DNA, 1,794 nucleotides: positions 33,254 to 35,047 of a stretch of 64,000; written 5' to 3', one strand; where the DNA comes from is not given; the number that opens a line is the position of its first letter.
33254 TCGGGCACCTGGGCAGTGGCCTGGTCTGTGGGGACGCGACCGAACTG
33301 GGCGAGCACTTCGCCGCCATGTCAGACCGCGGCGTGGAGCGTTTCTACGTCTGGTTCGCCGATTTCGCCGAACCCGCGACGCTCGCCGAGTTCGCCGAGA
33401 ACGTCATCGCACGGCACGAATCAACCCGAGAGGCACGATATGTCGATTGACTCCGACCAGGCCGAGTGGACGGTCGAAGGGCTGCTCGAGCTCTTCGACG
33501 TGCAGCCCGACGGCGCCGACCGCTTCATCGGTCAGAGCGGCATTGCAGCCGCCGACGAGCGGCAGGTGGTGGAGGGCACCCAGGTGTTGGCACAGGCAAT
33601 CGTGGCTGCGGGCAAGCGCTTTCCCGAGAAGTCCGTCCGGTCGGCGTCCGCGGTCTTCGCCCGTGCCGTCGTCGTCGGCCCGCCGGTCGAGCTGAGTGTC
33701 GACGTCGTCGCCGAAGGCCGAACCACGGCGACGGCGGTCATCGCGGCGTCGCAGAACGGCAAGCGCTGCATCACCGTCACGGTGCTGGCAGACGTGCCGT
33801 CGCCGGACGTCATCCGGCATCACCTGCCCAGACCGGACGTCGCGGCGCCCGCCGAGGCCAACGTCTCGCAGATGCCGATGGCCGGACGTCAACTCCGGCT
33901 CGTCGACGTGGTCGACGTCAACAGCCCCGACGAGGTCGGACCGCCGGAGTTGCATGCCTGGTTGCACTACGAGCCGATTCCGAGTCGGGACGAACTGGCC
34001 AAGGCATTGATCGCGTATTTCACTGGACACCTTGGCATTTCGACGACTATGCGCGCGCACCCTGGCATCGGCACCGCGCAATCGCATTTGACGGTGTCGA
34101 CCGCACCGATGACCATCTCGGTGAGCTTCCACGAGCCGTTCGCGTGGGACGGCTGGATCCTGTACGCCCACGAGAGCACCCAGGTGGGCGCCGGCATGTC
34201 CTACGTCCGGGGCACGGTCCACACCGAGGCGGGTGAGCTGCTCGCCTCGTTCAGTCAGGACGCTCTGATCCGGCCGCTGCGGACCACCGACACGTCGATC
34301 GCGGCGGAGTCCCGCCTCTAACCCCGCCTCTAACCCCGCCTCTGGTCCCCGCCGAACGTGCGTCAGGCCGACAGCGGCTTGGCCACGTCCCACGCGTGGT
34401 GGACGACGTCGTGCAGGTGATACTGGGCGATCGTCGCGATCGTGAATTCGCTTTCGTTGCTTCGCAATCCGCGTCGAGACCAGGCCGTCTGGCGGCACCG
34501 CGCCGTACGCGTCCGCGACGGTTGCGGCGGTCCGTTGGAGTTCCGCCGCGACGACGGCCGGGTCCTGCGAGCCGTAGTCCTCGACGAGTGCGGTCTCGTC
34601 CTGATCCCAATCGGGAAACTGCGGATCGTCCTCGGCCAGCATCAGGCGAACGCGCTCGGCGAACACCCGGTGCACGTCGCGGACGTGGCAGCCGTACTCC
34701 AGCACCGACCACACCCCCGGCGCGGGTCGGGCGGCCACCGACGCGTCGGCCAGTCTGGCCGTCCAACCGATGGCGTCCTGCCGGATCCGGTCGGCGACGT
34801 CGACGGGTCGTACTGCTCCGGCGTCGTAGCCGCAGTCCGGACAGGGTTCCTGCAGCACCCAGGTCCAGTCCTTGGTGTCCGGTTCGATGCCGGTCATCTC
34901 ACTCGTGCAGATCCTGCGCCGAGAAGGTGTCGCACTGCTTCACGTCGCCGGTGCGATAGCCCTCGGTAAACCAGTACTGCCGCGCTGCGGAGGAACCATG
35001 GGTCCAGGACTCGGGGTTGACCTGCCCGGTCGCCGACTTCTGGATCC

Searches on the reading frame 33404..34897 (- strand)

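Call 16: search_protein_families(library=pfam, proteins=[window:33404-34897:-], max_evalue=0.001)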
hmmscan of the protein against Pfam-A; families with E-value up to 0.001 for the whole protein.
window:33404-34897:- (497 aa): 1 family
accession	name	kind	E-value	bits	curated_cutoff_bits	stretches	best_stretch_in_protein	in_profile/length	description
PF12867.12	DinB_2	-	6e-10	40.1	24.8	1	36-141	3-97/128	DinB superfamily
